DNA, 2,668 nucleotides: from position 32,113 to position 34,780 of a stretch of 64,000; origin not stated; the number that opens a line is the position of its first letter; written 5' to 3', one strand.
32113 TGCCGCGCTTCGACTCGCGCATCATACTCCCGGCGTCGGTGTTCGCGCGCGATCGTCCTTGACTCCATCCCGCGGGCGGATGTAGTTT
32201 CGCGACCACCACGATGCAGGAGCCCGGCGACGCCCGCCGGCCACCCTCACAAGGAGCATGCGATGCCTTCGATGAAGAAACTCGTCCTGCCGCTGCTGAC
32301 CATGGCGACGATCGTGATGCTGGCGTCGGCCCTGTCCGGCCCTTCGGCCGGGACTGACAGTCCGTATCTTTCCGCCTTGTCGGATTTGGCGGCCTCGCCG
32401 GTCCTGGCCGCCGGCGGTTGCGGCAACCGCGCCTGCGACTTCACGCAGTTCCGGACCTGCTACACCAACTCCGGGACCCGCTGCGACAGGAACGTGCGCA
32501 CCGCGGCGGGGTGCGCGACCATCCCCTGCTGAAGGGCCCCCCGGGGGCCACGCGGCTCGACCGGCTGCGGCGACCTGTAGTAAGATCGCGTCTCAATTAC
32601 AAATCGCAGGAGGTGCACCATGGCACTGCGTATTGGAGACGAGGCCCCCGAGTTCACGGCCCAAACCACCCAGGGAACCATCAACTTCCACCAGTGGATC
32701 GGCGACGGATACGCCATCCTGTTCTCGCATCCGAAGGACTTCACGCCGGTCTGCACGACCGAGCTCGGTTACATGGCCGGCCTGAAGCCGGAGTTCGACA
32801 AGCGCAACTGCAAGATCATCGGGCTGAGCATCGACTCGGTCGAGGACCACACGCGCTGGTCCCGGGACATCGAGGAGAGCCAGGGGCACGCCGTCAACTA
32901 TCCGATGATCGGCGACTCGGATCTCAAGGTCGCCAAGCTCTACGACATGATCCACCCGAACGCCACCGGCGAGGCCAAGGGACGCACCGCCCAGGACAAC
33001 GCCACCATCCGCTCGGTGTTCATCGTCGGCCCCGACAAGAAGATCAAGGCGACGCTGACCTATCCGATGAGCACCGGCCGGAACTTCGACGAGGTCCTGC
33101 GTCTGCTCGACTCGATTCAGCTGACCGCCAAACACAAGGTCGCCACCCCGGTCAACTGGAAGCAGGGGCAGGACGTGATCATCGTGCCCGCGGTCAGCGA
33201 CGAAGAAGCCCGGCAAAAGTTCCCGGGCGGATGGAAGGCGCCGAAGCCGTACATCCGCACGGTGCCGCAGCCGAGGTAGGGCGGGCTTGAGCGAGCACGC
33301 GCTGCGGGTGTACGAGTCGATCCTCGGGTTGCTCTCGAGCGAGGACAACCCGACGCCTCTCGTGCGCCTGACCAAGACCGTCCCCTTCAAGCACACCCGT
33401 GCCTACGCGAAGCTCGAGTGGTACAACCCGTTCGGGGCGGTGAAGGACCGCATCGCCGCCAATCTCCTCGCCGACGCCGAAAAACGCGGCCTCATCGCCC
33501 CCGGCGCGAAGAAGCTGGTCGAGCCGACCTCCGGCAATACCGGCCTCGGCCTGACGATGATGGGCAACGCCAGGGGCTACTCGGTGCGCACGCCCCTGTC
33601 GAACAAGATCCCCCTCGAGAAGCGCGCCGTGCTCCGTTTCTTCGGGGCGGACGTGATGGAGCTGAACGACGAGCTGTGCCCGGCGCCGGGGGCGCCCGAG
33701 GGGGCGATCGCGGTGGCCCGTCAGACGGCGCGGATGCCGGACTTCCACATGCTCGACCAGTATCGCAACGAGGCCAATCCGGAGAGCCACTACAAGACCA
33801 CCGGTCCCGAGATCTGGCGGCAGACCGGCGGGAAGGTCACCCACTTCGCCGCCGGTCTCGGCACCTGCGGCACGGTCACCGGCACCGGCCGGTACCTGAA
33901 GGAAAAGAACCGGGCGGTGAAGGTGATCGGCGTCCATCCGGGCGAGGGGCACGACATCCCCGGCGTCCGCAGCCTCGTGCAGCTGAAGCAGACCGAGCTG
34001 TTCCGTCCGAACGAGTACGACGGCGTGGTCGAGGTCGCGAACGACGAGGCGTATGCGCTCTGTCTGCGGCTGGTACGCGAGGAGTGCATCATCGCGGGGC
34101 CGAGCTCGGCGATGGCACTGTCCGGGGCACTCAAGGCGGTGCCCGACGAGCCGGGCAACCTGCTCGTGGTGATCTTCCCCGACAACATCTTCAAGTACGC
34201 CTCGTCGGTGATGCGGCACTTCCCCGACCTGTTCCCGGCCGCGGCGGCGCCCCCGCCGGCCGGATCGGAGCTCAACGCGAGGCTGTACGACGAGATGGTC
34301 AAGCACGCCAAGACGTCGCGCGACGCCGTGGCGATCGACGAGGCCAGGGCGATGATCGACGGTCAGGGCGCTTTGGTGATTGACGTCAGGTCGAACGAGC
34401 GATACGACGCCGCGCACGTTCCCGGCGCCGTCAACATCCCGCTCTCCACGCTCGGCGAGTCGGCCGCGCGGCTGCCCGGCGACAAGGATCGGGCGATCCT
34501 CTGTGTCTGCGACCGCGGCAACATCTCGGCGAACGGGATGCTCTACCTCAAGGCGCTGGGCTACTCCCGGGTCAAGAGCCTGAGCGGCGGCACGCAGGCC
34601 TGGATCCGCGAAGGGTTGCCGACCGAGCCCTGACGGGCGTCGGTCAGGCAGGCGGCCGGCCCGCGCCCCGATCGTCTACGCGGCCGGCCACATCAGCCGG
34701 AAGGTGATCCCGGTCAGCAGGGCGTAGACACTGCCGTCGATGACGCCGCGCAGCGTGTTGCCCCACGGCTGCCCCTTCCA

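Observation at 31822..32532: Divergent pair of paralogous secreted 6-Cys peptides with a conserved PY(L/V)SAL(S/A)DLA segment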

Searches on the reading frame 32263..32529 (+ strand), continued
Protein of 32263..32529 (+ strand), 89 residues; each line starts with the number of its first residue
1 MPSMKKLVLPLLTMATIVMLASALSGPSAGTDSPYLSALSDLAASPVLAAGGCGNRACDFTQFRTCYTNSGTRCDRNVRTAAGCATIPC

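Call 65: list_cluster_members(proteins=[P0035, P0036, P0037, P0038, P0039, P0040, P0042, P0043, P0044, P0045])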
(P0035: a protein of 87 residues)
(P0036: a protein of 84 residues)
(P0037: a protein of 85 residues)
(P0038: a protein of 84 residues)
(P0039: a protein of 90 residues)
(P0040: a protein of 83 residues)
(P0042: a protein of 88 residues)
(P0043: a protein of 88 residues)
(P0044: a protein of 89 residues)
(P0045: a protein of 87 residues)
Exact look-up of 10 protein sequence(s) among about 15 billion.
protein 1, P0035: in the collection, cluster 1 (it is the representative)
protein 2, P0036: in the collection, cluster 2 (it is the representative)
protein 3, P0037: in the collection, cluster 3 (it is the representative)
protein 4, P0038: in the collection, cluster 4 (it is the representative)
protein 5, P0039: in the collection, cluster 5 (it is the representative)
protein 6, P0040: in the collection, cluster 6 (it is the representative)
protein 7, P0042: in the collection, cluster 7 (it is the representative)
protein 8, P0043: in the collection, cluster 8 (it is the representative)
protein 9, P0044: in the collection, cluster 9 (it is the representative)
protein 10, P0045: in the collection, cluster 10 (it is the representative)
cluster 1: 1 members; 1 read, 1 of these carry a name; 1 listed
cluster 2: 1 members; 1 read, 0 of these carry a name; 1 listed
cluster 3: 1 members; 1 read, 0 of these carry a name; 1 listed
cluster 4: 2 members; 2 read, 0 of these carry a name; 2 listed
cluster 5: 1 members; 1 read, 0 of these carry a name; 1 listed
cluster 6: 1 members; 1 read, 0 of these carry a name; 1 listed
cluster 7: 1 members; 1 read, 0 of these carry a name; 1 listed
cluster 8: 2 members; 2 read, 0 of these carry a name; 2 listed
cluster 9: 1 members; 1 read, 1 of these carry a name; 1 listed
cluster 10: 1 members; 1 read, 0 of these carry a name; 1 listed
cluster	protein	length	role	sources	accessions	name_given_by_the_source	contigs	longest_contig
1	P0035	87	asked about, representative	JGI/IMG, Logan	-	hypothetical protein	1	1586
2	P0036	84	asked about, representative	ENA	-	-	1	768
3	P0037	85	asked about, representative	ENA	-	-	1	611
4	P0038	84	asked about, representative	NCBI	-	-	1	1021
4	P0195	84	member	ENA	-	-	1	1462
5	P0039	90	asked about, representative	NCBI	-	-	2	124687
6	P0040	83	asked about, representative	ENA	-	-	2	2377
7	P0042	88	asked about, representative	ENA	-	-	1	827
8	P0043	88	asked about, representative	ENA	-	-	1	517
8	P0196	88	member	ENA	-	-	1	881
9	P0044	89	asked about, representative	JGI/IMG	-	hypothetical protein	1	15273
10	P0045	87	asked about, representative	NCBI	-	-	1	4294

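Call 80: find_encoding_contigs(protein=P0033, flank=10000, max_places=2)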
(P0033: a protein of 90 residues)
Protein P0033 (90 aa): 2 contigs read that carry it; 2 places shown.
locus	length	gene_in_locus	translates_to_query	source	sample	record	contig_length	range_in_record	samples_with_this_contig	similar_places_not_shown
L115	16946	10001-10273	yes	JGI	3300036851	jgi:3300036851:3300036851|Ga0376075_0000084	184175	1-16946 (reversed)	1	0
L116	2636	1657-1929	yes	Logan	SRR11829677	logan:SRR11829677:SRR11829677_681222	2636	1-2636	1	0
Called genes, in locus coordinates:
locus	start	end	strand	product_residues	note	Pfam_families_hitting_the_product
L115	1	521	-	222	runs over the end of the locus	-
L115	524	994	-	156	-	-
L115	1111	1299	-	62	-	-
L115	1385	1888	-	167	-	-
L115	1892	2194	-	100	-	PF14076:DUF4258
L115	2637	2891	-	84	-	-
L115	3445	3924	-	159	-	-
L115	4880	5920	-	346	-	PF13481:AAA_25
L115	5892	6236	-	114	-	PF13083:KH_KhpA-B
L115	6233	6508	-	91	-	-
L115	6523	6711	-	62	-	PF12728:HTH_17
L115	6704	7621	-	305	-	PF07638:Sigma70_ECF (faint), PF04542:Sigma70_r2, PF08281:Sigma70_r4_2, PF04545:Sigma70_r4 (weak)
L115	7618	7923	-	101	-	PF12728:HTH_17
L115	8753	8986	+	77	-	PF02661:Fic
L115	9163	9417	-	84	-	-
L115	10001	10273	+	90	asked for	-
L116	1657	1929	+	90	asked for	-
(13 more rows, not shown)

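Call 84: find_encoding_contigs(protein=P0027, flank=10000, max_places=2)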
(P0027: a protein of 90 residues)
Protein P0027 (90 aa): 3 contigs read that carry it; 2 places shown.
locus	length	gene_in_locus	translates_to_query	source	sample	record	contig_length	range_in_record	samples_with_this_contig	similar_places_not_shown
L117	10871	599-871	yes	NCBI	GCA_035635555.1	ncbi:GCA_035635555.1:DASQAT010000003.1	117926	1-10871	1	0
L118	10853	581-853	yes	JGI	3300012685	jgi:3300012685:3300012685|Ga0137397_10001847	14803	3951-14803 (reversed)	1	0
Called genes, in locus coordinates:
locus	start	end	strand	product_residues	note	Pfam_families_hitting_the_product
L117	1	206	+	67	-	?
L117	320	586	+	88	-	-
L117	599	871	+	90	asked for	-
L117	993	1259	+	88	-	-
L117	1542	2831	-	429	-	PF00872:Transposase_mut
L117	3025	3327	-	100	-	PF14213:DUF4325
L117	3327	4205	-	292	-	-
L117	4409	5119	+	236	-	-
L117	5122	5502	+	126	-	-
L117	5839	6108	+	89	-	-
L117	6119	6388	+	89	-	-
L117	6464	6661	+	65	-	-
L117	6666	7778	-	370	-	PF13439:Glyco_transf_4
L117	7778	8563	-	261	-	-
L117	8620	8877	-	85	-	-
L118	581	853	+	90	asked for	-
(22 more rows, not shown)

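Call 88: search_protein_families(library=pfam, alignment_id=A5, max_evalue=0.1)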
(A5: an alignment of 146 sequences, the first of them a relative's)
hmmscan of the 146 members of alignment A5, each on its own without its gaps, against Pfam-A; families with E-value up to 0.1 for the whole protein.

A. member 1, P0005 (89 aa): 0 families

B. families by the number of members that match (of 146 scanned): 14 families
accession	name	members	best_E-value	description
PF01796.24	OB_ChsH2_C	2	0.019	ChsH2, C-terminal OB-fold domain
PF22861.1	GEO12453p1-like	1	0.0028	GEO12453p1-like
PF13806.12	Rieske_2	1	0.014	Rieske-like [2Fe-2S] domain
PF09882.14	DUF2109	1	0.029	Predicted membrane protein (DUF2109)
PF15803.10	zf-SCNM1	1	0.03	Zinc-finger of sodium channel modifier 1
PF13194.11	DUF4010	1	0.03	Domain of unknown function (DUF4010)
PF09065.15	Haemadin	1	0.036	Haemadin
PF19545.4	DUF6069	1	0.037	Family of unknown function (DUF6069)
PF14015.11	DUF4231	1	0.042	Protein of unknown function (DUF4231)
PF10913.13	DUF2706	1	0.048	Protein of unknown function (DUF2706)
PF12911.12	OppC_N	1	0.052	N-terminal TM domain of oligopeptide transport permease C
PF14577.11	SEO_C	1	0.056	Sieve element occlusion C-terminus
PF15790.10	EP400_N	1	0.091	E1A-binding protein p400, N-terminal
PF15103.11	G0-G1_switch_2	1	0.099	G0/G1 switch protein 2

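Call 89: search_protein_families(library=ncbifam, alignment_id=A5, max_evalue=0.1)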
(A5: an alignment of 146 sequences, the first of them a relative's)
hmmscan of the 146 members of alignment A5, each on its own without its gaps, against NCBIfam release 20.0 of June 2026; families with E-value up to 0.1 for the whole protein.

A. member 1, P0005 (89 aa): 0 families

B. families by the number of members that match (of 146 scanned): 24 families
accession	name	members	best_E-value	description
NF038216.1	ABZJ_00895_fam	2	0.038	ABZJ_00895 family protein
TIGR02518.1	EutH_ACDH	1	0.0024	acetaldehyde dehydrogenase (acetylating)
TIGR00384.1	dhsB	1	0.0046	succinate dehydrogenase and fumarate reductase iron-sulfur protein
NF009716.0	PRK13244.1-2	1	0.0049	protease inhibitor protein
NF046107.1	ResusProRpfC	1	0.0054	resuscitation-promoting factor RpfC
NF033852.1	fulvocin_rel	1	0.0061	bacteriocin fulvocin C-related protein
TIGR04388.1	Lepto_longest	1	0.0066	TIGR04388 family protein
NF033817.2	Mplas_variab_LP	1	0.0086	variable surface lipoprotein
NF008663.0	PRK11667.1-1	1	0.0087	hypothetical protein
NF040804.1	blaOXA-1089_like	1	0.0099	OXA-1089 family carbapenem-hydrolyzing class D beta-lactamase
NF038086.1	anchor_synt_A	1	0.01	protein sorting system archaetidylserine synthase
NF052260.1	SCO2583_fam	1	0.034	SCO2583 family membrane protein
NF012203.0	cmlB1_MFS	1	0.041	chloramphenicol efflux MFS transporter CmlB1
TIGR02140.1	permease_CysW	1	0.046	sulfate ABC transporter permease subunit CysW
NF038083.1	CU044_5270_fam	1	0.053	CU044_5270 family protein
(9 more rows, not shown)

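Call 93: search_solved_structures(query=A5, max_evalue=1)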
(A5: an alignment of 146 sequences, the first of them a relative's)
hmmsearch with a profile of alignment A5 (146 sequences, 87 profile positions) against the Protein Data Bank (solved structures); distinct sequences matched with E-value up to 1: 1.
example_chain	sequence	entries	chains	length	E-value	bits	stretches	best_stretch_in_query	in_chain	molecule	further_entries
6xsw_C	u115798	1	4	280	0.38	14.1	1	44-83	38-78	Neurogenic locus notch homolog protein 3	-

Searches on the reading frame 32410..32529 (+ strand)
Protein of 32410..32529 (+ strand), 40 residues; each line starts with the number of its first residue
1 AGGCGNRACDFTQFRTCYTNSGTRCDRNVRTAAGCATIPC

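Call 53: predict_structure(alignment_id=A6)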
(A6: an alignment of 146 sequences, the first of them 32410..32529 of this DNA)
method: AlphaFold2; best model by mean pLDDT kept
length: 40 residues; sequences in the alignment: 146
mean_pLDDT: 79.4   pTM: 0.49
mean pLDDT of the five models: 79.4, 78.1, 77.0, 75.2, 75.1
residues with pLDDT >= 90: 1; 70-90: 30; 50-70: 9; < 50: 0
segments of 3 or more residues with pLDDT < 50: none
pLDDT, mean of each block of 10 residues (from residue 1): 77 81 82 78
secondary structure, 60 per line:
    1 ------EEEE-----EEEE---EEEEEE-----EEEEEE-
elements in order: E7-10 E16-19 E23-28 E34-39

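Call 70: search_solved_structures(query=A6, max_evalue=10)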
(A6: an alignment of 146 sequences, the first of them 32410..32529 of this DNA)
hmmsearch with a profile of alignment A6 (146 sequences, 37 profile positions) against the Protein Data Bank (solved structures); distinct sequences matched with E-value up to 10: 2.
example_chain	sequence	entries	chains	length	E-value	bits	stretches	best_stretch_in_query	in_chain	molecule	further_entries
2nlf_A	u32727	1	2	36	0.078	16.6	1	22-37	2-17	Beta-defensin 1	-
2plz_A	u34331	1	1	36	0.19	15.4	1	22-37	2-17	Beta-defensin 1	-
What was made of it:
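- There is no similarity to any metal-binding family in Pfam or the PDB (calls 70, 88).
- Tried and rejected: PDB profile searches (calls 70, 93).
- On cis-defensin (cysteine-stabilised alpha-beta fold): The PDB profile search gives a best E of 0.078, to 16 residues of a beta-defensin 1 variant (call 70).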

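Call 71: fold_search(model_id=the predicted structure, library=pdb)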
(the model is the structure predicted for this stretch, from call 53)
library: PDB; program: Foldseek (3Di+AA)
matches with E <= 10: 0; with E <= 0.001: 0
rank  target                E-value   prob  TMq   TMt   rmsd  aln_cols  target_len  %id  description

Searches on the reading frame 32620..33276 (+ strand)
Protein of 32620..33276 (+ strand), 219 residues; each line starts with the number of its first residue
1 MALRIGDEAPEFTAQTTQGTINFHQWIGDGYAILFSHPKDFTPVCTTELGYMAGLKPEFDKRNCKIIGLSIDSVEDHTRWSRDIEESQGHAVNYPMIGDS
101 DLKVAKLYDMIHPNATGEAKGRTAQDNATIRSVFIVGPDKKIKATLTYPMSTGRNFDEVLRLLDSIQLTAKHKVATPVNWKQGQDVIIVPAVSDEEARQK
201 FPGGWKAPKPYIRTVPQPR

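Call 32: list_cluster_members(proteins=[P0005, P0002, P0001, P0017, window:32620-33276:+, window:33287-34630:+])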
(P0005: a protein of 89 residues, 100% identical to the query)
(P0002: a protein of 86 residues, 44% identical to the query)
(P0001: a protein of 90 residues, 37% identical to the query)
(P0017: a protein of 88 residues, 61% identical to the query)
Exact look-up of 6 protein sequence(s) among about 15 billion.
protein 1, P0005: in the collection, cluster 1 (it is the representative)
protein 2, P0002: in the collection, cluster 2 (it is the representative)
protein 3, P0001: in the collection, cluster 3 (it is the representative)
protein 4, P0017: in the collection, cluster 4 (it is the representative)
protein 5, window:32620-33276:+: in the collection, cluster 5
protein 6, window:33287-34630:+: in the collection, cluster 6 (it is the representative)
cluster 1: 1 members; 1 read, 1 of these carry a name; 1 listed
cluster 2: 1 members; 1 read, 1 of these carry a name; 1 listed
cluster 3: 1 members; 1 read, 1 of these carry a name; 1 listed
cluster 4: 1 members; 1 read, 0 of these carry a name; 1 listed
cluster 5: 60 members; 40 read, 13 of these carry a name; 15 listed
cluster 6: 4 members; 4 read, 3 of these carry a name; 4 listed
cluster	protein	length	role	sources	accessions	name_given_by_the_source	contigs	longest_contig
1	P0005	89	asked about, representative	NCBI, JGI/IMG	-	hypothetical protein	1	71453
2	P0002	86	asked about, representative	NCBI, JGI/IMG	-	hypothetical protein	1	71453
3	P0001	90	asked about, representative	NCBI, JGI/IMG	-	hypothetical protein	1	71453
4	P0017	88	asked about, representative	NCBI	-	-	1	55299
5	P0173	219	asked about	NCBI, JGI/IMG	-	alkyl hydroperoxide reductase subunit AhpC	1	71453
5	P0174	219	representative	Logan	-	-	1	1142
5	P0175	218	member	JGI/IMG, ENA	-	alkyl hydroperoxide reductase subunit AhpC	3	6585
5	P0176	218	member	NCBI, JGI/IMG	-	alkyl hydroperoxide reductase subunit AhpC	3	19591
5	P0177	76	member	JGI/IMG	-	alkyl hydroperoxide reductase subunit AhpC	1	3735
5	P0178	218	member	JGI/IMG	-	thioredoxin-dependent peroxiredoxin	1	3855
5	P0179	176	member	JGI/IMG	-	thioredoxin-dependent peroxiredoxin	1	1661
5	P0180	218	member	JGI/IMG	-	thioredoxin-dependent peroxiredoxin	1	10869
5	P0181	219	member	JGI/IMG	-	alkyl hydroperoxide reductase subunit AhpC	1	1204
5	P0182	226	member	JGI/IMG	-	alkyl hydroperoxide reductase subunit AhpC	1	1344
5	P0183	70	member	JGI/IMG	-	alkyl hydroperoxide reductase subunit AhpC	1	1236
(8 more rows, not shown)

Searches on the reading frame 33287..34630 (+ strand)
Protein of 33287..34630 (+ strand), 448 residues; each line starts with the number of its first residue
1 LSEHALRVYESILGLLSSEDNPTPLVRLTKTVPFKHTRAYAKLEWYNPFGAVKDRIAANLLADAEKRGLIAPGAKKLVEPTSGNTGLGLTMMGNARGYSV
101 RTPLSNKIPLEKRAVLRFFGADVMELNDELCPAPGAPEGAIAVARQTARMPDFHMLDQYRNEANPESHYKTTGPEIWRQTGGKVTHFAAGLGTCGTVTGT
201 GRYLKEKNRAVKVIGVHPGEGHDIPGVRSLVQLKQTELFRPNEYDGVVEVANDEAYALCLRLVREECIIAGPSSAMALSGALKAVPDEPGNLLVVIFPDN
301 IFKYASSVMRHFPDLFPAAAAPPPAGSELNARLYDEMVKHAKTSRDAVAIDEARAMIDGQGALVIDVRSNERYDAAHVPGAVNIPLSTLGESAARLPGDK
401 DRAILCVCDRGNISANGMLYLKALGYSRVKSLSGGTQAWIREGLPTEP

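Call 81: find_homologous_proteins(query=window:33287-34630:+, max_evalue=1e-50)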
Query window:33287-34630:+ (448 aa): 5349 proteins with E <= 1e-50 among 8000 candidates; the best 120 are listed.
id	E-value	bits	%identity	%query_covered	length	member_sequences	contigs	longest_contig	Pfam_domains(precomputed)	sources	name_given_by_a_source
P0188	0.0e+0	1016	100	100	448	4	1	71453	PF00291.32,PF00581.26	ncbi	-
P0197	4.3e-261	884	85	100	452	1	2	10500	PF00291.32,PF00581.26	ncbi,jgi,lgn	jgi:cysteine synthase/rhodanese-related sulfurtransferase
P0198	7.4e-256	867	83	100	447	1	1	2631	PF00291.32,PF00581.26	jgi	jgi:cysteine synthase/rhodanese-related sulfurtransferase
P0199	7.2e-251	851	83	100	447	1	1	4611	PF00291.32,PF00581.26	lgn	-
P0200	1.4e-249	846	83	100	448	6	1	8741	PF00291.32,PF00581.26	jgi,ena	-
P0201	7.1e-249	844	81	100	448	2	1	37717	PF00291.32,PF00581.26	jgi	jgi:cysteine synthase/rhodanese-related sulfurtransferase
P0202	1.7e-248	843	82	100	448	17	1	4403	PF00291.32,PF00581.26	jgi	jgi:cysteine synthase/rhodanese-related sulfurtransferase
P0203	2.1e-248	842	82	100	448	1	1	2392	PF00291.32,PF00581.26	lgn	-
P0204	1.6e-247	840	81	100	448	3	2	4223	PF00291.32,PF00581.26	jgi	jgi:cysteine synthase/rhodanese-related sulfurtransferase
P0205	1.7e-246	836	80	100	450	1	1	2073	PF00291.32,PF00581.26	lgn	-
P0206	1.7e-245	833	82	98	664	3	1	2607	PF00291.32,PF00581.26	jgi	-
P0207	3.0e-245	832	81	100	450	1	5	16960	PF00291.32,PF00581.26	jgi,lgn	jgi:cysteine synthase/rhodanese-related sulfurtransferase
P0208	5.2e-245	831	81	100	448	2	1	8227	PF00291.32,PF00581.26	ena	-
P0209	1.6e-244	830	81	100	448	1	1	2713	PF00291.32,PF00581.26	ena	-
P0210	1.4e-243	827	79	100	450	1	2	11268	PF00291.32,PF00581.26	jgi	jgi:cysteine synthase/rhodanese-related sulfurtransferase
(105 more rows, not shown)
